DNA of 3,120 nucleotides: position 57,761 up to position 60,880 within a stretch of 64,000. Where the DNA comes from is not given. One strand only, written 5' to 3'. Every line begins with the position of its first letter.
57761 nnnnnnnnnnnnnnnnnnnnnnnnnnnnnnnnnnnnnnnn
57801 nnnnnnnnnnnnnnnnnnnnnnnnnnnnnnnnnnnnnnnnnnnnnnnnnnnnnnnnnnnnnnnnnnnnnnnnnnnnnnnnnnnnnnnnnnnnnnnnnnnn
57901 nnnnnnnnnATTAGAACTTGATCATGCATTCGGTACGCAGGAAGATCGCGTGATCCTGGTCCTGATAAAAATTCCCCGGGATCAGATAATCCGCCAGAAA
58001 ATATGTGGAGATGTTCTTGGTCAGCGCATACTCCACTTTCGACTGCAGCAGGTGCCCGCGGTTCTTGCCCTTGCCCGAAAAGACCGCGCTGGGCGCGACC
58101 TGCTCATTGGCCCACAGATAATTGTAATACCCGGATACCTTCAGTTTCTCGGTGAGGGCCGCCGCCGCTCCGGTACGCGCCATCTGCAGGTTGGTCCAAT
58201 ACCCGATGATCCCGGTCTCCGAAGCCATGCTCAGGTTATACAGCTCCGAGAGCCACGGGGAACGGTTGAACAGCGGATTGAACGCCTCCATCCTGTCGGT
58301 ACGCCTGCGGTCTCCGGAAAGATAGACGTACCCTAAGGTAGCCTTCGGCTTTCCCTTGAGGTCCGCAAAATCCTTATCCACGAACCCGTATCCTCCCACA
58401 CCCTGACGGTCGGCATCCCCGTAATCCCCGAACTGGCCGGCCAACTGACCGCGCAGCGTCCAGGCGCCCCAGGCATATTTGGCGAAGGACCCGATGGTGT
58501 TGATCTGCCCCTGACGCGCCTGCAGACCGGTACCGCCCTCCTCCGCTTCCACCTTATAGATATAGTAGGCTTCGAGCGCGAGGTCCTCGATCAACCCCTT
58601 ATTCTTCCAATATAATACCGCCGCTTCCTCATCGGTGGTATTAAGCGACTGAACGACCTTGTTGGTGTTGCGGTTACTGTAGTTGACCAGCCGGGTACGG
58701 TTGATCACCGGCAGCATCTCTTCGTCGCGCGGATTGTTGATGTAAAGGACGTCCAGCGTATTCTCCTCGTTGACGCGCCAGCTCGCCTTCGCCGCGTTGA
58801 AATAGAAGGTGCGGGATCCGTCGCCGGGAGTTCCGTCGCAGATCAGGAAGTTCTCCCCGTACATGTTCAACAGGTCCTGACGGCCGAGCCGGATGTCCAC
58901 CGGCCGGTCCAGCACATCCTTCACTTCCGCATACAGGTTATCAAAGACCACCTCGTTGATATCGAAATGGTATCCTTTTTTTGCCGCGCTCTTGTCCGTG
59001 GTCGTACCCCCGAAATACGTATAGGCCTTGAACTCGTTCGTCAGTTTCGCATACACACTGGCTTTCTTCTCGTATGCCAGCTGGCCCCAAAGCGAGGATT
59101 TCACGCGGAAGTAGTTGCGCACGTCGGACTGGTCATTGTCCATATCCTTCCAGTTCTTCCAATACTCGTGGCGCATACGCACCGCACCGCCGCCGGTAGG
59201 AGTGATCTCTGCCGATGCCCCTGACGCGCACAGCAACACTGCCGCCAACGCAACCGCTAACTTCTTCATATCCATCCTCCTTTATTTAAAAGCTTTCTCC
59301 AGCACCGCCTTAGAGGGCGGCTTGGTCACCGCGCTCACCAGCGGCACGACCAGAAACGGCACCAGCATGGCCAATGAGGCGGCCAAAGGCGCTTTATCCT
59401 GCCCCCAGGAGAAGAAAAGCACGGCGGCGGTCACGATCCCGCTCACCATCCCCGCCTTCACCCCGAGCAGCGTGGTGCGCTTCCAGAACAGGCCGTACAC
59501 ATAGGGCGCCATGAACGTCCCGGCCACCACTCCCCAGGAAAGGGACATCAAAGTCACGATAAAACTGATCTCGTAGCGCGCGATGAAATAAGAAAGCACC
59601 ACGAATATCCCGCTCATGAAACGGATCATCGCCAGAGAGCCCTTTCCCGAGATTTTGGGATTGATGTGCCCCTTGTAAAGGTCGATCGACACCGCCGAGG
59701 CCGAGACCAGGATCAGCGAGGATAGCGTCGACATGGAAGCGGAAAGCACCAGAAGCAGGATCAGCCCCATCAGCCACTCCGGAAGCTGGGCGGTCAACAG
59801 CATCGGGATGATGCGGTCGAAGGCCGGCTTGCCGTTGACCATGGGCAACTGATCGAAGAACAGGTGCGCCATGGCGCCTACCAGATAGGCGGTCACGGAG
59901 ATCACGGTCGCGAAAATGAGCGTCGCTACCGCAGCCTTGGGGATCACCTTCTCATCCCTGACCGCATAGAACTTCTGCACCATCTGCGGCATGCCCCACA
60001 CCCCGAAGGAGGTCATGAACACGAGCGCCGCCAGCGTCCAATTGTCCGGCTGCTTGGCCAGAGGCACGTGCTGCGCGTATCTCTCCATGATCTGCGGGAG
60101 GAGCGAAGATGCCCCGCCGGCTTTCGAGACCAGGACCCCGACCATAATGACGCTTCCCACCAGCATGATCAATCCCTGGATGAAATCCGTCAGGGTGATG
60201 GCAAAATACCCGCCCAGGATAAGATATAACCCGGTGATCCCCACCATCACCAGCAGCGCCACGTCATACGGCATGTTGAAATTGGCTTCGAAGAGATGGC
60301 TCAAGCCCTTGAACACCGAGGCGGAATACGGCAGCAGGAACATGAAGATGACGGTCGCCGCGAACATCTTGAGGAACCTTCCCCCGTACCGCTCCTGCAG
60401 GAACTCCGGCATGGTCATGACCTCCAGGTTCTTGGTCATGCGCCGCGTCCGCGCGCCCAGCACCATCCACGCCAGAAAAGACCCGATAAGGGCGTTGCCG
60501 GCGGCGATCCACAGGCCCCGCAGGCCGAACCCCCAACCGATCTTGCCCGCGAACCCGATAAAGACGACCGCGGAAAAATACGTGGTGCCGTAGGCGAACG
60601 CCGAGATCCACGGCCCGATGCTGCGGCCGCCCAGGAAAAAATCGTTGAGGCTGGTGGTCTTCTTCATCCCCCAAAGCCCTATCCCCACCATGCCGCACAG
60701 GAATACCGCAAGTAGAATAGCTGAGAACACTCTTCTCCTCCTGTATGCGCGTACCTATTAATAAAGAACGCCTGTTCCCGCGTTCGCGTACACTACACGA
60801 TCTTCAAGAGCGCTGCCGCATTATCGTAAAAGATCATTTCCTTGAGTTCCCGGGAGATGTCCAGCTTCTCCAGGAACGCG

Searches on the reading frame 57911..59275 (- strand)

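Call 7: search_protein_families(library=pfam, proteins=[window:57911-59275:-])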
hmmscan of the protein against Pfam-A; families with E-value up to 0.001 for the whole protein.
window:57911-59275:- (454 aa): 1 family
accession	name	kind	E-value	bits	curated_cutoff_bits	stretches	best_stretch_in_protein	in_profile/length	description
PF13372.12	Alginate_exp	-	8.4e-15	54.9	25.2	1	54-442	30-386/395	Alginate export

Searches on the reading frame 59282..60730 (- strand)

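Call 65: search_protein_families(library=pfam, proteins=[window:59282-60730:-])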
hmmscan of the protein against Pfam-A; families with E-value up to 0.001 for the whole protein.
window:59282-60730:- (482 aa): 1 family
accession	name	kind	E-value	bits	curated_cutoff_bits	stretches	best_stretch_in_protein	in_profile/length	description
PF00474.23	SSF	-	1.9e-59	202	22.8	1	31-431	1-406/406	Sodium:solute symporter family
